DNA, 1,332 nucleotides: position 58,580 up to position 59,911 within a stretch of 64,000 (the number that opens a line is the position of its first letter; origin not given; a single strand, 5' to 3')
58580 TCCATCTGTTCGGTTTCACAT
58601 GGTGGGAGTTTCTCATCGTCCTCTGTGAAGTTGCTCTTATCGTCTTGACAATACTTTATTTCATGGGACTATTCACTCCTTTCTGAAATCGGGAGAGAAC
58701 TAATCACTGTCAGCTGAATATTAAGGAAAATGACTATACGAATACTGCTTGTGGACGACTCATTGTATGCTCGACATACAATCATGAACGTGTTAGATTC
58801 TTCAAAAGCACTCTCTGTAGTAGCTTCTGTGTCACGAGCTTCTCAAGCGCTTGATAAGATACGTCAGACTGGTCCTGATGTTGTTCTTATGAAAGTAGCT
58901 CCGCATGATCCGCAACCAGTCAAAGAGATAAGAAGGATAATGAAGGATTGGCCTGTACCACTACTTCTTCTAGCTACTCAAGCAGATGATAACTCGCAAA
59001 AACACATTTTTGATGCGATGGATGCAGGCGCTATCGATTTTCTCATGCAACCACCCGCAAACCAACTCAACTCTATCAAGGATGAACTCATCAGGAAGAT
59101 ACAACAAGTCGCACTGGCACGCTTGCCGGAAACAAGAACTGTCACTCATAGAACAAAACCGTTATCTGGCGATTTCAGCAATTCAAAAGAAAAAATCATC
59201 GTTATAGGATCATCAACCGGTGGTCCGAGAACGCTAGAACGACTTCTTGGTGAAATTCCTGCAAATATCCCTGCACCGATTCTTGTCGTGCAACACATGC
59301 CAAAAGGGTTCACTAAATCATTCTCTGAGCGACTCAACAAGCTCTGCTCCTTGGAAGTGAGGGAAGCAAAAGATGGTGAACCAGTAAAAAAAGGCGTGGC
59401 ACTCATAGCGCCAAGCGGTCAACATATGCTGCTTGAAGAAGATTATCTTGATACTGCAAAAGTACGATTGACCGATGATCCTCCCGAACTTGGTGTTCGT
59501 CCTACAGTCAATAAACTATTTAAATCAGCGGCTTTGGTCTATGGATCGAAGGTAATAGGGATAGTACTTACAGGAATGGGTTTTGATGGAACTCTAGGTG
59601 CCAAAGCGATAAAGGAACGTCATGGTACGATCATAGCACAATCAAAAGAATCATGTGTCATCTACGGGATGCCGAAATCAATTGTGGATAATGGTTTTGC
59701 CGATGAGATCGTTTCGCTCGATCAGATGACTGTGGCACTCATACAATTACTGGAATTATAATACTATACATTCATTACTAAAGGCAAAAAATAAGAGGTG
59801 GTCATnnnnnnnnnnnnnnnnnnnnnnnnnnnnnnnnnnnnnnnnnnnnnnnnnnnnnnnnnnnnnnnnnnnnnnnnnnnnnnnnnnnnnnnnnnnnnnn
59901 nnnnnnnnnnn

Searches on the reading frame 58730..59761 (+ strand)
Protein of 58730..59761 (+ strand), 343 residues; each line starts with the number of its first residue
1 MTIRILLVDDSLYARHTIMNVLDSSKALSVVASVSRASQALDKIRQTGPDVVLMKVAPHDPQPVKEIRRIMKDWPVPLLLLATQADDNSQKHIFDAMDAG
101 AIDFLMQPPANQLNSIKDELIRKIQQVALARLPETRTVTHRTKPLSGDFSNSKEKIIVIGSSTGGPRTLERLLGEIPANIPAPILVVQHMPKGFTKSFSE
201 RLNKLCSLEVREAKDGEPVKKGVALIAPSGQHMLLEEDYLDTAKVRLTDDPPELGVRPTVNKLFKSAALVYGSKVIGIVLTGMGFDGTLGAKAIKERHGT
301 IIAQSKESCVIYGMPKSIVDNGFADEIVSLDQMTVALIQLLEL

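Call 81: search_protein_families(library=pfam, proteins=[window:58730-59761:+], max_evalue=0.0001)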
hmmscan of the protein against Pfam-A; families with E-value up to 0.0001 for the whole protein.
window:58730-59761:+ (343 aa): 2 families
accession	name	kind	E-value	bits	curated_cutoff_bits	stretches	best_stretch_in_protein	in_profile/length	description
PF01339.22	CheB_methylest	-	9.6e-64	214.7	24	1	157-335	1-172/174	CheB methylesterase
PF00072.30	Response_reg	-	5e-09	36.7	30.2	1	5-108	1-100/111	Response regulator receiver domain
